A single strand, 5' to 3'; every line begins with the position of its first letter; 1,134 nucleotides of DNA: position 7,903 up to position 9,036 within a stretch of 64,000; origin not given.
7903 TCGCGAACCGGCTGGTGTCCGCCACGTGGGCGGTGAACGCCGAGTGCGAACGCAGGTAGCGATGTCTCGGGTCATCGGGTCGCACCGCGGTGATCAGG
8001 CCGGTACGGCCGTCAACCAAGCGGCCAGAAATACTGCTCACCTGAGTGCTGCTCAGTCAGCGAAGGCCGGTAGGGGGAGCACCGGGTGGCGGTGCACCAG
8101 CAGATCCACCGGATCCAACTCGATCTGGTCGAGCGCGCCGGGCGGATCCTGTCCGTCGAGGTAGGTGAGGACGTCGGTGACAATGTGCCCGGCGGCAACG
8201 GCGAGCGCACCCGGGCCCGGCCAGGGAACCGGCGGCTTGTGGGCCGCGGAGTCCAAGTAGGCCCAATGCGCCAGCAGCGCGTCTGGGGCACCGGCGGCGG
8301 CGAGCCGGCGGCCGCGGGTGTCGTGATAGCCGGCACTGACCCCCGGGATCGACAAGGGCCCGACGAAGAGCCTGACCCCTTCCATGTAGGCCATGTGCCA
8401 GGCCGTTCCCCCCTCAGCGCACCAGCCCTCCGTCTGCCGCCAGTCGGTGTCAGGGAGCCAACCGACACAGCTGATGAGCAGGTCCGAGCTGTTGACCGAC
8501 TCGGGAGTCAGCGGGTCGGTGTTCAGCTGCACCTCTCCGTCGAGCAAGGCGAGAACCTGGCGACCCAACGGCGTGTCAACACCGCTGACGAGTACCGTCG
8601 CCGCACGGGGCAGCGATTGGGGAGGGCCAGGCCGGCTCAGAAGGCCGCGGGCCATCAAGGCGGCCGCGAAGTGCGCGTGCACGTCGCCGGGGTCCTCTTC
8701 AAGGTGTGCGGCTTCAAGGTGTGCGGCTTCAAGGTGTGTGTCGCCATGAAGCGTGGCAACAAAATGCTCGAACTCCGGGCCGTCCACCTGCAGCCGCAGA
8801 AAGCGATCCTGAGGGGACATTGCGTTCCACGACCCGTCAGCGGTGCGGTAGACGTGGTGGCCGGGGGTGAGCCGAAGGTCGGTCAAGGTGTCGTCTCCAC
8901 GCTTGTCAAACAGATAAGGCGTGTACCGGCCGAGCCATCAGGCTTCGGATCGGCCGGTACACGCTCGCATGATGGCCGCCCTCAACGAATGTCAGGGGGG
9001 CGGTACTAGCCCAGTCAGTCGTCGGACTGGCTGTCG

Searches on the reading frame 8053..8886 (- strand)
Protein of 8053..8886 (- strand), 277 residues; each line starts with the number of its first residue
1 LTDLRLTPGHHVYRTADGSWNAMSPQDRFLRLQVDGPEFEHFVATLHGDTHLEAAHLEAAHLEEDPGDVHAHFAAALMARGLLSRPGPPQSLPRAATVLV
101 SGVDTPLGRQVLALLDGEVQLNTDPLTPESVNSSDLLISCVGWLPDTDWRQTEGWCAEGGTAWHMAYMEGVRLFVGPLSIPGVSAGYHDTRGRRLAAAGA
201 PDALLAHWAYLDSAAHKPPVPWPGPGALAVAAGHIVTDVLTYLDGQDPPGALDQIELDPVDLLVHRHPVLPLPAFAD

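Call 4: search_protein_families(library=pfam, proteins=[window:8053-8886:-], max_evalue=0.01)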
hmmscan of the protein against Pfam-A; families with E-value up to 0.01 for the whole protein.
window:8053-8886:- (277 aa): 0 families

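Call 5: search_protein_families(library=ncbifam, proteins=[window:8053-8886:-], max_evalue=0.01)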
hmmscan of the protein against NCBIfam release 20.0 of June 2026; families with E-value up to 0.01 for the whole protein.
window:8053-8886:- (277 aa): 1 family
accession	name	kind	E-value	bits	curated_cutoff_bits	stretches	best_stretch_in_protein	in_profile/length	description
TIGR03882.1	cyclo_dehyd_2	equivalog_domain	6.5e-05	23.2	36.9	1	162-273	2-110/164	TOMM precursor leader peptide-binding protein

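Call 16: find_homologous_proteins(query=window:8053-8886:-)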
Query window:8053-8886:- (277 aa): 22 proteins with E <= 0.001 among 8000 candidates.
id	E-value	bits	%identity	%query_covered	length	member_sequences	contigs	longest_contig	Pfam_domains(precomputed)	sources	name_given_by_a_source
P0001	4.2e-134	465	75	100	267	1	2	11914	-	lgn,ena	-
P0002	2.2e-95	337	58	100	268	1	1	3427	-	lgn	-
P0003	4.5e-79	284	50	100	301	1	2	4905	-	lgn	-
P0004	4.0e-54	202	47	98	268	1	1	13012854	-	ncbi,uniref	ncbi:hypothetical protein [Dactylosporangium sp. CA-092794]|uniref:hypothetical protein n=1 Tax=Dact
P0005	1.5e-53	200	44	97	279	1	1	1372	-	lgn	-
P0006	4.3e-53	199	43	99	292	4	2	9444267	-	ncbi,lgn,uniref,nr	ncbi:hypothetical protein Ga0074812_103396 [Parafrankia irregularis]|uniref:Uncharacterized protein 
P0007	8.8e-51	191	43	98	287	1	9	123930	-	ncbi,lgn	-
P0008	3.9e-50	189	41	97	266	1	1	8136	-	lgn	-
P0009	4.6e-49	185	42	98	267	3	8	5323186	-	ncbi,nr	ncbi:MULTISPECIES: hypothetical protein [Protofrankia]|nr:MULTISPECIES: hypothetical protein [Protof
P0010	5.0e-49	185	41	98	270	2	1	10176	-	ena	-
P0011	2.6e-48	183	39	100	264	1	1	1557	-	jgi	jgi:hypothetical protein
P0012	7.1e-47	178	40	98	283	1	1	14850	-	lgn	-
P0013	3.8e-46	176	41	98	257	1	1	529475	-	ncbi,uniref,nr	ncbi:hypothetical protein [Amycolatopsis suaedae]|uniref:Uncharacterized protein n=1 Tax=Amycolatops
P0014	1.0e-45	174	39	98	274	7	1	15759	-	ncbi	ncbi:TOMM precursor leader peptide-binding protein [Frankia sp. CcWB3]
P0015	1.8e-45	174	39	98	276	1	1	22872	-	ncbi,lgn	-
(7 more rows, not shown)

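Call 18: find_related_loci(query=A1, collection=genome_contigs, flank=10000)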
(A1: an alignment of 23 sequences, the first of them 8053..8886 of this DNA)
Query A1 (277 aa) in genome_contigs; peptide patterns used: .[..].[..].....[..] (x = any residue, [..] = any of these).
287 stretches matched a pattern; 41 encode a relative of the query (tblastn E <= 1e-3); 41 distinct loci.
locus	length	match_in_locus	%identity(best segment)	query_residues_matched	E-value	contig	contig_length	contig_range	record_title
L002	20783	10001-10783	44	2-276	1e-61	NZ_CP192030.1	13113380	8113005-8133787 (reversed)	Dactylosporangium sp. CA-233914 chromosome, complete genome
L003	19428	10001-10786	41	4-273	2e-53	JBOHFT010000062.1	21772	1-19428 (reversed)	MAG: Pseudonocardiaceae bacterium isolate SE1489_maxbin2.bin.3 NODE_155_length_21772_cov_2.536752, whole genome shotgun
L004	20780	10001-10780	42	5-273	5e-53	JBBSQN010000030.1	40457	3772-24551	MAG: Mycobacteriales bacterium isolate LS6_sbin.9 LS6_sbin.9_K_146980_L_40457_cov_35.0083, whole genome shotgun sequence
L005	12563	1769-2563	41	5-275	5e-52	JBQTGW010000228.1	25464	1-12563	MAG: Pseudonocardiales bacterium isolate SAR66 c_000000362772, whole genome shotgun sequence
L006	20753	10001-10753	41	6-276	4e-50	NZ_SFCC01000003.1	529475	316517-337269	Amycolatopsis suaedae strain 8-3EHSu NODE_3_length_529475_cov_80.2412, whole genome shotgun sequence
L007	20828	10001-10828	40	4-277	1e-49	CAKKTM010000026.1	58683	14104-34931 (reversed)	Frankia sp. CiP1_Cm_nod1 isolate CiP1_Cm_nod11 genome assembly, contig: scaffold00002, whole genome shotgun sequence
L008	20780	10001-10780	43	6-276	8e-50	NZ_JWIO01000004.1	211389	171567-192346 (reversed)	Protofrankia coriariae strain BMG5.1 scaffold5.4, whole genome shotgun sequence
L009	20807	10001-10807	43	6-276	1e-48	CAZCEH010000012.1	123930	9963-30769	MAG TPA_asm: uncultured Actinomycetes bacterium isolate SRP342105_co3_232 genome assembly, contig: NODE_60_length_123930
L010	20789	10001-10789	40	6-273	2e-48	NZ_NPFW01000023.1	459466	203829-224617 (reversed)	Rhodococcus sp. 14-2483-1-2 RS1A8_5, whole genome shotgun sequence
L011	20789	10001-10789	40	6-273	6e-48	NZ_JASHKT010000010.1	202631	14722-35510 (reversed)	Rhodococcus sp. IEGM 1354 NODE_10_length_202631_cov_653.659170, whole genome shotgun sequence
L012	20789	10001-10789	40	6-273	1e-47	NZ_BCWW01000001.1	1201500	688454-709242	Rhodococcoides fascians NBRC 12155 = LMG 3623 strain NBRC 12155, whole genome shotgun sequence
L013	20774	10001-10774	44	5-276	5e-46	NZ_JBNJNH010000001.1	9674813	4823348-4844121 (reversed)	Dactylosporangium sp. CA-139066 MDNA_WGS_301_1, whole genome shotgun sequence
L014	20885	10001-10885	38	9-273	8e-45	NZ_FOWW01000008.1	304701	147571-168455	Amycolatopsis arida strain CGMCC 4.5579, whole genome shotgun sequence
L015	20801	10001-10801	39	2-276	7e-45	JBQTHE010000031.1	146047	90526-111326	MAG: Pseudonocardiales bacterium isolate SAW190 c_000000188525, whole genome shotgun sequence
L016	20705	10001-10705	39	2-272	6e-44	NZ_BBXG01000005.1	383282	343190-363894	Herbidospora cretacea strain NBRC 15474, whole genome shotgun sequence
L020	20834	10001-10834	39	6-276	4e-42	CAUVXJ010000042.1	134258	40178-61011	Frankia sp. Cr3 genome assembly, contig: scaffold00010, whole genome shotgun sequence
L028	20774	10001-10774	38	9-273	4e-27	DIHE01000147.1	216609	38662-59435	MAG TPA_asm: Holophagales bacterium UBA5704 UBA5704_contig_84, whole genome shotgun sequence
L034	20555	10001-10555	29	76-275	4e-7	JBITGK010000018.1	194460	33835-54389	Spirillospora sp. NPDC050679 NPDC050679_39_B8.ctg-0018, whole genome shotgun sequence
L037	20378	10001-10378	32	140-275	3e-6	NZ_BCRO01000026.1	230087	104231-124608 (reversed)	Actinomadura hibisca NBRC 15177, whole genome shotgun sequence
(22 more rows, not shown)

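Call 24: find_encoding_contigs(protein=P0001, flank=10000, max_places=4)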
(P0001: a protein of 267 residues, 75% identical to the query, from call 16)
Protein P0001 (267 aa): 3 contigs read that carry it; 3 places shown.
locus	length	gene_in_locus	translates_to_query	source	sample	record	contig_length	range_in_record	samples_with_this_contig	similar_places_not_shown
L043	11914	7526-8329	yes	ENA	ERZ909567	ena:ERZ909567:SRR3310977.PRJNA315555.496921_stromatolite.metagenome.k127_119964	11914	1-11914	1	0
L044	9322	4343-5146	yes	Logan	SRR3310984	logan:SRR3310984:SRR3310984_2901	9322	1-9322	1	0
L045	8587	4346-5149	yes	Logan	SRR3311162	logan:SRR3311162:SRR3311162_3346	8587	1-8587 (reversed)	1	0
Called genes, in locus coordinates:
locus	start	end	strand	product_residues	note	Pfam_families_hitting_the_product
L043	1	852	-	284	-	?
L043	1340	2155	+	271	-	PF00005:ABC_tran, PF02463:SMC_N (weak), PF13304:AAA_21 (faint)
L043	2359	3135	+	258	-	PF01609:DDE_Tnp_1 (weak), PF13359:DDE_Tnp_4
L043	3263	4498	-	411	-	PF01032:FecCD, PF00950:ABC-3 (weak)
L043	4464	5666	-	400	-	PF01497:Peripla_BP_2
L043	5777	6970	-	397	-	PF07690:MFS_1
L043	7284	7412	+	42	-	-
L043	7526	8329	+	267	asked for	-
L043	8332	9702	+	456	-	PF02624:YcaO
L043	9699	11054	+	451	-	PF02624:YcaO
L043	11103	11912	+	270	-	?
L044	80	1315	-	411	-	PF01032:FecCD, PF00950:ABC-3 (weak)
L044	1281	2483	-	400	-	PF01497:Peripla_BP_2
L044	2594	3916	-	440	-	PF07690:MFS_1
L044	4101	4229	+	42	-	-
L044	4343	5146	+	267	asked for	-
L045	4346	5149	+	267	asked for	-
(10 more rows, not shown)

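Call 25: find_encoding_contigs(protein=P0002, flank=10000, max_places=4)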
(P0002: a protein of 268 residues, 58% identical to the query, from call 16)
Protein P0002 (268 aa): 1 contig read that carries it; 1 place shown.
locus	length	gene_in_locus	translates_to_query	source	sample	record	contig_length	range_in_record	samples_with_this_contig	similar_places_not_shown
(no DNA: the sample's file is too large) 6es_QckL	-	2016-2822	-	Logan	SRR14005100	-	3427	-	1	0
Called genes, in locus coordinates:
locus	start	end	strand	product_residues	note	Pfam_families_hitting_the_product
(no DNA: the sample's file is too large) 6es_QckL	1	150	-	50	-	?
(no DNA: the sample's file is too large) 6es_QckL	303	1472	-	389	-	PF07690:MFS_1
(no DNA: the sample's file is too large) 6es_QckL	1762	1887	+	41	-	-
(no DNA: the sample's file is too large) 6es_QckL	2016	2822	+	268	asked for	-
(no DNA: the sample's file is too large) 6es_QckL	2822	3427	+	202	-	?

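Call 26: find_encoding_contigs(protein=P0003, flank=10000, max_places=4)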
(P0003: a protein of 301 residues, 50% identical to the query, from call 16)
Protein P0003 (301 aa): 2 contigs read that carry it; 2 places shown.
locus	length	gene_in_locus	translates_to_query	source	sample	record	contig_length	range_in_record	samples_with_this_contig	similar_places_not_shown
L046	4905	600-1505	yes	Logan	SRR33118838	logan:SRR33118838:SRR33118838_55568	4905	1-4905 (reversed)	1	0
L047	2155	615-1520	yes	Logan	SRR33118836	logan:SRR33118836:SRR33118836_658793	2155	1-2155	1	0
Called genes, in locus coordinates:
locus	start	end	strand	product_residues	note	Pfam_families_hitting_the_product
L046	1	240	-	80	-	?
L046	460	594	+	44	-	-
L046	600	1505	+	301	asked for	-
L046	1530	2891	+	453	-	PF02624:YcaO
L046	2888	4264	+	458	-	PF02624:YcaO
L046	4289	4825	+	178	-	-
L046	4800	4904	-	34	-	?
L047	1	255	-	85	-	?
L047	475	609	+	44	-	-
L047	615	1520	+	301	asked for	-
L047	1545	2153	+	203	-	?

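Call 56: predict_structure(alignment_id=A1)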
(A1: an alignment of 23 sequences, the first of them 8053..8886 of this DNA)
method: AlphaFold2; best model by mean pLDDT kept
length: 277 residues; sequences in the alignment: 23
mean_pLDDT: 86.0   pTM: 0.73
mean pLDDT of the five models: 86.0, 84.6, 84.3, 83.5, 83.2
residues with pLDDT >= 90: 145; 70-90: 92; 50-70: 34; < 50: 6
segments of 3 or more residues with pLDDT < 50: 272-277
pLDDT, mean of each block of 10 residues (from residue 1): 72 83 78 84 79 55 71 89 75 83 98 96 98 98 95 96 96 94 88 86 93 96 94 95 89 89 82 43
secondary structure, 60 per line:
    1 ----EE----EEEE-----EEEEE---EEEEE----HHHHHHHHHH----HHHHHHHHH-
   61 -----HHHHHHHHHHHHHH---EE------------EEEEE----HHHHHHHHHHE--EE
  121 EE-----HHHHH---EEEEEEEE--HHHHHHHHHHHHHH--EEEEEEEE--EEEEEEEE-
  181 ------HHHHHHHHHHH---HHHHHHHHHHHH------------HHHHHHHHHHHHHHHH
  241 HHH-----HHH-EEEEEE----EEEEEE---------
elements in order: E11-14 E20-24 E28-32 H37-46 H51-59 H66-79 E97-101 H106-115 E119-122 H128-132 E136-143 H146-159 E162-169 E172-179 H187-197 H201-212 H225-243 E253-258 E263-268

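Call 60: fold_search(model_id=the predicted structure, library=pdb)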
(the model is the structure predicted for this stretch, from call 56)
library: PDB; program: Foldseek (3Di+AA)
matches with E <= 10: 1617; with E <= 0.001: 99
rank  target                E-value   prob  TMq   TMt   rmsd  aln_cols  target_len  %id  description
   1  4v1t_A                6.5e-11  1.00  0.43  0.18  15.4       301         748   17  Heterocyclase in complex with substrate and Cofactor (released 2015-01-14)
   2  4v1v_B                6.9e-11  1.00  0.44  0.18  15.4       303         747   16  Heterocyclase in complex with substrate and Cofactor (released 2015-01-14)
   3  4v1t_B                1.0e-10  1.00  0.45  0.19  14.9       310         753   15  Heterocyclase in complex with substrate and Cofactor (released 2015-01-14)
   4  3h5a_D                1.2e-10  1.00  0.45  0.37  13.2       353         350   13  Crystal structure of E. coli MccB (released 2009-06-16)
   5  4v1u_B                1.4e-10  1.00  0.42  0.18  15.4       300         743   17  Heterocyclase in complex with substrate and Cofactor (released 2015-01-14)
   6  4bs9                  2.1e-10  1.00  0.48  0.21  15.1       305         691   16  Structure of the heterocyclase TruD (released 2013-11-06)
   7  4v1v_A                2.1e-10  1.00  0.44  0.18  15.9       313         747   14  Heterocyclase in complex with substrate and Cofactor (released 2015-01-14)
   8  3h5a_B                4.6e-10  1.00  0.42  0.34  13.9       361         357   13  Crystal structure of E. coli MccB (released 2009-06-16)
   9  4v1u_A                5.6e-10  1.00  0.43  0.18  15.7       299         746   17  Heterocyclase in complex with substrate and Cofactor (released 2015-01-14)
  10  3h9g_C                7.1e-10  1.00  0.46  0.38  13.6       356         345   13  Crystal structure of E. coli MccB + MccA-N7isoASN (released 2009-06-16)
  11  3h5r_C                9.1e-10  1.00  0.45  0.37  13.4       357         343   13  Crystal structure of E. coli MccB + Succinimide (released 2009-06-16)
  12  3h5a_A                1.3e-09  1.00  0.45  0.36  13.5       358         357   13  Crystal structure of E. coli MccB (released 2009-06-16)
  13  3h5r_D                1.5e-09  1.00  0.46  0.39  13.3       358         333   12  Crystal structure of E. coli MccB + Succinimide (released 2009-06-16)
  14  3h9q_D                1.8e-09  1.00  0.46  0.39  13.3       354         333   13  Crystal structure of E. coli MccB + SeMet MccA (released 2009-06-16)
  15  3h9q_C                1.8e-09  1.00  0.46  0.38  13.5       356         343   13  Crystal structure of E. coli MccB + SeMet MccA (released 2009-06-16)
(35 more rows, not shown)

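Call 67: search_protein_families(library=pfam, proteins=[L008:10798-12195:+, L002:10798-12339:+, L010:10813-12363:+, L046:4289-4825:+, L028:11088-12971:+, L028:14329-15636:+, L008:15320-16645:-, L008:16688-17797:-], max_evalue=0.01)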
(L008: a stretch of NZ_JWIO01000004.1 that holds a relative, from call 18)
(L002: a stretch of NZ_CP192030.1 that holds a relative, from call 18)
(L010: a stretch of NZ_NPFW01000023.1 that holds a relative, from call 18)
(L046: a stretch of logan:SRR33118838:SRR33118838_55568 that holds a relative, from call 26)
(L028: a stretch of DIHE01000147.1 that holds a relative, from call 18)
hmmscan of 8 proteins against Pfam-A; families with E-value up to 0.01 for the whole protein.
L008:10798-12195:+ (465 aa): 4 families
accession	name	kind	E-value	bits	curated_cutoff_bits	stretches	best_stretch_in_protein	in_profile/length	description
PF02129.25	Peptidase_S15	-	8.5e-42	144.1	23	1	39-297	1-260/262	X-Pro dipeptidyl-peptidase (S15 family)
PF12146.15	Hydrolase_4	-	0.00012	22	27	1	76-174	27-126/239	Serine aminopeptidase, S33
PF00561.26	Abhydrolase_1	-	0.00025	21.2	25.8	1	78-182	25-125/245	alpha/beta hydrolase fold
PF00326.27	Peptidase_S9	-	0.0014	18.6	22.6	1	76-169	10-110/213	Prolyl oligopeptidase family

L002:10798-12339:+ (513 aa): 3 families
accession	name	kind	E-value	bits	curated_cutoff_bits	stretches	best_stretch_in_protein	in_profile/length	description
PF02129.25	Peptidase_S15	-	1.1e-41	143.7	23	1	14-261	1-260/262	X-Pro dipeptidyl-peptidase (S15 family)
PF08530.16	PepX_C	-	5.2e-23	82.5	22.5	1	306-501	10-216/217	X-Pro dipeptidyl-peptidase C-terminal non-catalytic domain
PF12146.15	Hydrolase_4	-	0.00035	20.4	27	1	51-158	27-132/239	Serine aminopeptidase, S33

L010:10813-12363:+ (516 aa): 4 families
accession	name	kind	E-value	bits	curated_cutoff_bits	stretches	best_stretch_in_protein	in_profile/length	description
PF02129.25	Peptidase_S15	-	3.6e-36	125.6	23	1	17-271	1-260/262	X-Pro dipeptidyl-peptidase (S15 family)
PF08530.16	PepX_C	-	1e-14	55.4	22.5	1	360-504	65-212/217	X-Pro dipeptidyl-peptidase C-terminal non-catalytic domain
PF00561.26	Abhydrolase_1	-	0.00015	21.9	25.8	1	57-138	24-107/245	alpha/beta hydrolase fold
PF00326.27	Peptidase_S9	-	0.0031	17.5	22.6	1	56-159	10-115/213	Prolyl oligopeptidase family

L046:4289-4825:+ (178 aa): 0 families

L028:11088-12971:+ (627 aa): 5 families
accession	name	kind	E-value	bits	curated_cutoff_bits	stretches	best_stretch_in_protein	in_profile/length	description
PF02129.25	Peptidase_S15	-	2.3e-39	136.1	23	1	117-365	1-260/262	X-Pro dipeptidyl-peptidase (S15 family)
PF08530.16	PepX_C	-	1.8e-32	113.5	22.5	1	412-618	13-216/217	X-Pro dipeptidyl-peptidase C-terminal non-catalytic domain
PF00326.27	Peptidase_S9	-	4.9e-05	23.3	22.6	1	154-265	8-125/213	Prolyl oligopeptidase family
PF05448.18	AXE1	-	0.00089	18.6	21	0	118-171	66-121/321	Acetyl xylan esterase (AXE1)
PF00561.26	Abhydrolase_1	-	0.007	16.5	25.8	0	158-234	26-102/245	alpha/beta hydrolase fold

L028:14329-15636:+ (435 aa): 1 family
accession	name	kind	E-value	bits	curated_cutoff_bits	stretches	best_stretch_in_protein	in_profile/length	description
PF00881.29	Nitroreductase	-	3.9e-15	56.9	23.5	2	341-433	78-167/167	Nitroreductase family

L008:15320-16645:- (441 aa): 4 families
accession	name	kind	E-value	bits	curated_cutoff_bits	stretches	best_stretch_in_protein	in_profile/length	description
PF00196.25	GerE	-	4.5e-17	61.9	23.5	1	378-431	2-55/57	Bacterial regulatory proteins, luxR family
PF01590.32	GAF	-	6e-08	33.7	22.4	1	146-306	1-126/133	GAF domain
PF13185.12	GAF_2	-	6.7e-06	26.8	28.6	1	213-310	36-132/136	GAF domain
PF08281.18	Sigma70_r4_2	-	0.0016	18.5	25.7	1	393-421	26-54/54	Sigma-70, region 4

L008:16688-17797:- (369 aa): 4 families
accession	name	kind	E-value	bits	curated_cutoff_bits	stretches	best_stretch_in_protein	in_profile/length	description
PF00196.25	GerE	-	3.2e-18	65.5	23.5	1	308-360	2-54/57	Bacterial regulatory proteins, luxR family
PF01590.32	GAF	-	4.9e-07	30.8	22.4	1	104-243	4-131/133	GAF domain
PF13185.12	GAF_2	-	1.2e-06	29.2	28.6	1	104-243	6-133/136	GAF domain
PF08281.18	Sigma70_r4_2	-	4.8e-05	23.4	25.7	1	306-351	8-54/54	Sigma-70, region 4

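Call 87: search_protein_families(library=pfam, proteins=[L034:3592-4347:+, L034:2343-3494:-, L034:16119-17882:-, L037:4200-5516:+, L037:2939-4093:-, L020:16679-17674:-, L002:8399-9652:+, L002:7270-8367:-, L020:17867-18259:+], max_evalue=0.001)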
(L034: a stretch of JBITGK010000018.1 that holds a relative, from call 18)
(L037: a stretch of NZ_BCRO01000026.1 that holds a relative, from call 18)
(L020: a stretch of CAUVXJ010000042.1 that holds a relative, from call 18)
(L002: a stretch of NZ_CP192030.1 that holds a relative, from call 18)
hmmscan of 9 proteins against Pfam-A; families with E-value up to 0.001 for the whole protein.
L034:3592-4347:+ (251 aa): 7 families
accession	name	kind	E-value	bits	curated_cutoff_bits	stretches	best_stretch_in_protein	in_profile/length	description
PF13649.12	Methyltransf_25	-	3.1e-13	50.6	27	1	49-148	1-97/97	Methyltransferase domain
PF08242.18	Methyltransf_12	-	1.7e-09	38.7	30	1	50-150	1-98/98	Methyltransferase domain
PF08241.18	Methyltransf_11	-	2e-08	35.2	21.2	1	50-151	1-94/95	Methyltransferase domain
PF13489.12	Methyltransf_23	-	5.3e-06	26.7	27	1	27-157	3-121/164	Methyltransferase domain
PF13847.12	Methyltransf_31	-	7.2e-06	26.2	27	1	49-86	7-45/145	Methyltransferase domain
PF05175.20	MTS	-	1.1e-05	25.6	23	1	35-87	21-73/170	Methyltransferase small domain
PF01728.25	FtsJ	-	3.5e-05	24.3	24.1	1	48-110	24-85/181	FtsJ-like methyltransferase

L034:2343-3494:- (383 aa): 2 families
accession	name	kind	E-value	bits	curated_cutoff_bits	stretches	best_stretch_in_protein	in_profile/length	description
PF07683.19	CobW_C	-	1.2e-17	63.9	22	1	244-359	2-94/94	Cobalamin synthesis protein cobW C-terminal domain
PF02492.25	cobW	-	8.5e-09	35.7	20.7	1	8-201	1-176/180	CobW/HypB/UreG, nucleotide-binding domain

L034:16119-17882:- (587 aa): 0 families

L037:4200-5516:+ (438 aa): 0 families

L037:2939-4093:- (384 aa): 2 families
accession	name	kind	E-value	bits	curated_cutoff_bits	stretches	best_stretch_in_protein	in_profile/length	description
PF07683.19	CobW_C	-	1.5e-17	63.6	22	1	245-360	2-94/94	Cobalamin synthesis protein cobW C-terminal domain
PF02492.25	cobW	-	1.1e-06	28.7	20.7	1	6-172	1-150/180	CobW/HypB/UreG, nucleotide-binding domain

L020:16679-17674:- (331 aa): 3 families
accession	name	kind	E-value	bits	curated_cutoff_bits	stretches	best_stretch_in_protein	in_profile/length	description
PF01656.29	CbiA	-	1.3e-09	38.6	25.4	1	7-216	6-54/125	CobQ/CobB/MinD/ParA nucleotide binding domain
PF13614.12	AAA_31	-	3.7e-06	27.4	27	1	7-50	9-52/177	AAA domain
PF02374.21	ArsA_ATPase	-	0.00021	21.1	24.3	1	3-42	4-43/305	Anion-transporting ATPase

L002:8399-9652:+ (417 aa): 2 families
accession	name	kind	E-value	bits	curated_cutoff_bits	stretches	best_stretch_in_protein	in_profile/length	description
PF05977.19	MFS_3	-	1.9e-27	96.4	27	1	12-412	5-397/524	Transmembrane secretion effector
PF07690.21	MFS_1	-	1.4e-22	80.6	33.4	1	25-374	3-346/347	Major Facilitator Superfamily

L002:7270-8367:- (365 aa): 1 family
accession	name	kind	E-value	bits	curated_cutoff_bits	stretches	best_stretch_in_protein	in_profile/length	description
PF01032.23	FecCD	-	5.6e-91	305.3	26.5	1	41-357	3-311/311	FecCD transport family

L020:17867-18259:+ (130 aa): 1 family
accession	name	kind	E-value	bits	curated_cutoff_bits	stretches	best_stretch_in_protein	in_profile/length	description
PF20704.4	KH_NucS_shadow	-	6.4e-59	198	27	1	1-130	1-130/130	NucS shadow ORF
